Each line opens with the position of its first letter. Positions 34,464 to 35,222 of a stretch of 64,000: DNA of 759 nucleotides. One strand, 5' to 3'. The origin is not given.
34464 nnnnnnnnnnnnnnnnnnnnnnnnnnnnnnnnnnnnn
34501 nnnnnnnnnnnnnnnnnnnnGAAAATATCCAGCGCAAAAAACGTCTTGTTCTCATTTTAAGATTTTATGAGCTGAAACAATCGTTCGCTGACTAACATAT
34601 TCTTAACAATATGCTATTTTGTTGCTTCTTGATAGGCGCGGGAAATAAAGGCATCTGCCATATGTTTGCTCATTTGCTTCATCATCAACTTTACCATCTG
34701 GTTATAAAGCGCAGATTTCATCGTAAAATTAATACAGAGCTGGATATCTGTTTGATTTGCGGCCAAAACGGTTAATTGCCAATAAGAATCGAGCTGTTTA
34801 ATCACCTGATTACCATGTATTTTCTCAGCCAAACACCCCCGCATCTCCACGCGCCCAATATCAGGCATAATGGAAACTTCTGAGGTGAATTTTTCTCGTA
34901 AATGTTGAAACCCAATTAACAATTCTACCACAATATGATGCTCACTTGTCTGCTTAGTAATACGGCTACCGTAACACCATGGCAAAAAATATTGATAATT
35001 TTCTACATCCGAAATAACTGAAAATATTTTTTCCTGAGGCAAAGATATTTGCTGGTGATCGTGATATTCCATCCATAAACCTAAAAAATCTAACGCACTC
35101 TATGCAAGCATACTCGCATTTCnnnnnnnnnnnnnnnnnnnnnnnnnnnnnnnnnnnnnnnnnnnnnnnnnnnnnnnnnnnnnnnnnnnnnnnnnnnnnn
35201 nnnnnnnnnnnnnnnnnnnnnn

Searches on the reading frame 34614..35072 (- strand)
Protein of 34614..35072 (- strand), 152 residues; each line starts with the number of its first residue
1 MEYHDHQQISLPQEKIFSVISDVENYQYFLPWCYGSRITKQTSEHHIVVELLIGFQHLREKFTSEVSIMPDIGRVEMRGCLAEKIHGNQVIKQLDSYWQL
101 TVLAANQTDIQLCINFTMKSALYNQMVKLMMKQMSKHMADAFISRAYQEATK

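Call 28: search_protein_families(library=pfam, proteins=[window:34614-35072:-], max_evalue=0.00001)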
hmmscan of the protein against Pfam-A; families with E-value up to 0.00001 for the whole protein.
window:34614-35072:- (152 aa): 1 family
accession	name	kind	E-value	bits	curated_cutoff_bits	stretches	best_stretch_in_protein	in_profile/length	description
PF03364.25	Polyketide_cyc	-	3e-17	63.5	23.4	1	9-142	1-125/126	Polyketide cyclase / dehydrase and lipid transport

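Call 61: find_encoding_contigs(protein=window:34614-35072:-, flank=6000, max_places=6)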
Protein window:34614-35072:- (152 aa): no gene with exactly this product is on record in the collection.
